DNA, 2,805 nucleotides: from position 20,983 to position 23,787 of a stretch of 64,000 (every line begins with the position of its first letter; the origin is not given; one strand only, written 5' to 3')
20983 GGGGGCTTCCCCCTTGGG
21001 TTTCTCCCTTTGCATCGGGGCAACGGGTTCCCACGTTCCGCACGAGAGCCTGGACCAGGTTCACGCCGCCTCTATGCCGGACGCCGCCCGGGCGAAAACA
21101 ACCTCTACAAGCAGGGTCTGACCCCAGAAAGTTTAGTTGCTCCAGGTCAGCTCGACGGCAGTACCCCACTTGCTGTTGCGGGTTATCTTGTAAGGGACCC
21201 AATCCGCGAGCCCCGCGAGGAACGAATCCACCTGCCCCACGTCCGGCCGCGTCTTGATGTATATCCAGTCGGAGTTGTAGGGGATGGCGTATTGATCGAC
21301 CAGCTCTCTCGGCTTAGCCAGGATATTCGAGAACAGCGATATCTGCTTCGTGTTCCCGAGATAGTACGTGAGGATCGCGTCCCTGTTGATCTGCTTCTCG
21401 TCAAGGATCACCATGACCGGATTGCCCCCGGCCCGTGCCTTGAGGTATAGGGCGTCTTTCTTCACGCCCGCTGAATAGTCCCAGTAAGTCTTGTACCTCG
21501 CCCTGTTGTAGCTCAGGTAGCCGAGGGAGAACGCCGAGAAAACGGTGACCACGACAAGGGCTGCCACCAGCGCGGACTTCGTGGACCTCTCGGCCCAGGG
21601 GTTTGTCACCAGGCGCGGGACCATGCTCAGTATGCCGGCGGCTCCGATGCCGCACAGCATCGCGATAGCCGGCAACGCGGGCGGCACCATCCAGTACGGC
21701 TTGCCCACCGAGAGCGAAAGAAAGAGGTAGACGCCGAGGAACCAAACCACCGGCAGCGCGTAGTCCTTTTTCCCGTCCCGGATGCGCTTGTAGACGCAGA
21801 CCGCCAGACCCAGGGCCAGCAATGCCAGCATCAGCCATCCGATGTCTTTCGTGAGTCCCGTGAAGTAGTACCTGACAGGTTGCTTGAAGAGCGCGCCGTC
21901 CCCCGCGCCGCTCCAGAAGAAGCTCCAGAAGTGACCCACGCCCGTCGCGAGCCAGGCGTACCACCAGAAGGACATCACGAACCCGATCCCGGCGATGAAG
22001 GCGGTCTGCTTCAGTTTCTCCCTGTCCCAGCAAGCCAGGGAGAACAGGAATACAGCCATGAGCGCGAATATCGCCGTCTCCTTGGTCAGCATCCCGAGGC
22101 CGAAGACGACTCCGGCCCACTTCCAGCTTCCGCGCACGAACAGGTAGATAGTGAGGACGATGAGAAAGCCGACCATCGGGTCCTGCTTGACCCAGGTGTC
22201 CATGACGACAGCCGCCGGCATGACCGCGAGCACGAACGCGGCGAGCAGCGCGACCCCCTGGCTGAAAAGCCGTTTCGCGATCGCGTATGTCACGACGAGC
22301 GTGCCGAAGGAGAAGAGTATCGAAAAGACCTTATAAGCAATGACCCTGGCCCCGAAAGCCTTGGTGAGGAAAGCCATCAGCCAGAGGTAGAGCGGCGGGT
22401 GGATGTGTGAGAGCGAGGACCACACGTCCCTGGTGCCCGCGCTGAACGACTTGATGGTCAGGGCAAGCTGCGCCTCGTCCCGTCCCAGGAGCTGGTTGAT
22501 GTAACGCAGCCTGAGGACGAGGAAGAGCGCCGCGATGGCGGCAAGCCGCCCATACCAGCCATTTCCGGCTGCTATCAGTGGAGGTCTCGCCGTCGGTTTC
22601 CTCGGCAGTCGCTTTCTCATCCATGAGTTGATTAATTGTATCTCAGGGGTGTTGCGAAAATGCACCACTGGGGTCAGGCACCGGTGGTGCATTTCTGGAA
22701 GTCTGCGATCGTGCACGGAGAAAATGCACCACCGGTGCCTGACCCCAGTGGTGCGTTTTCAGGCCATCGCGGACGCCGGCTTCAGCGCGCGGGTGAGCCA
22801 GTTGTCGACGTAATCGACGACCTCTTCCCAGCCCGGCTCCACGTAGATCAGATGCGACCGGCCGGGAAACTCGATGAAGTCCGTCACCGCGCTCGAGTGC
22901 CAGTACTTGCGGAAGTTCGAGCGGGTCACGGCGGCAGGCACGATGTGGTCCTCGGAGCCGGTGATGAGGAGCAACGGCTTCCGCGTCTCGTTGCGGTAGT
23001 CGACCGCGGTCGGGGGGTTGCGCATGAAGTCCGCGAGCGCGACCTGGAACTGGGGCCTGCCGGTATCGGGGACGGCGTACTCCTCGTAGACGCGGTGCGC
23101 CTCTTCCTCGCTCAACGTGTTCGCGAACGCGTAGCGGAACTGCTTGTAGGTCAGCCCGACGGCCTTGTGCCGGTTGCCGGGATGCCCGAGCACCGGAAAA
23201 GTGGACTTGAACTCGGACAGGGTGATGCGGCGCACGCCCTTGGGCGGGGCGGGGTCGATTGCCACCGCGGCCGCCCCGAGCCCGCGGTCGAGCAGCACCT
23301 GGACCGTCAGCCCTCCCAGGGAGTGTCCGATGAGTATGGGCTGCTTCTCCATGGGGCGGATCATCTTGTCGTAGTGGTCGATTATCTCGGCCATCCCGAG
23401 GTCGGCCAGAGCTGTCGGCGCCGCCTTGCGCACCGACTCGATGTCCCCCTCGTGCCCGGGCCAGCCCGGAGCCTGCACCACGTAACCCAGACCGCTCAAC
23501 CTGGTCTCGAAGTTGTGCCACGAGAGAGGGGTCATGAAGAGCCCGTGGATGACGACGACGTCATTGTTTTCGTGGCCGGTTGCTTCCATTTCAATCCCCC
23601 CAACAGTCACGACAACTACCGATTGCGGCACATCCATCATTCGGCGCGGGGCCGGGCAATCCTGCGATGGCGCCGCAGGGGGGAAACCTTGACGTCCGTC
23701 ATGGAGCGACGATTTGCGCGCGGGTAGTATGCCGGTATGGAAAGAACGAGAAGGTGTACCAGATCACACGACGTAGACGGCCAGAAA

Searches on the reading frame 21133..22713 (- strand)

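Call 26: search_protein_families(library=pfam, proteins=[window:21133-22713:-], max_evalue=0.0001)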
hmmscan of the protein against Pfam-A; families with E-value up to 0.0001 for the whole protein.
window:21133-22713:- (526 aa): 3 families
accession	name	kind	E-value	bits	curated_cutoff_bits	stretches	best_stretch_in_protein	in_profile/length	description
PF13231.12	PMT_2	-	5.2e-17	62.9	26.1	1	105-247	2-151/160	Dolichyl-phosphate-mannose-protein mannosyltransferase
PF02366.24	PMT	-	1.6e-05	25.1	22.7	1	107-262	64-241/245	Dolichyl-phosphate-mannose-protein mannosyltransferase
PF09594.16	GT87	-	5e-05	23.6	25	1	104-329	2-230/237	Glycosyltransferase family 87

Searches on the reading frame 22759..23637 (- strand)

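Call 26: search_protein_families(library=pfam, proteins=[window:22759-23637:-], max_evalue=0.0001)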
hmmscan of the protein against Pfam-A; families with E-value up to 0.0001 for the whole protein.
window:22759-23637:- (292 aa): 3 families
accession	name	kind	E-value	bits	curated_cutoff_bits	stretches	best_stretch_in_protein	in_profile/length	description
PF12697.13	Abhydrolase_6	-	4.8e-20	73.6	26.3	1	27-274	1-215/217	Alpha/beta hydrolase family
PF00561.26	Abhydrolase_1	-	9.6e-10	39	25.8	1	27-132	3-91/245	alpha/beta hydrolase fold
PF12146.15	Hydrolase_4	-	1.3e-08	34.9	27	1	25-268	5-238/239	Serine aminopeptidase, S33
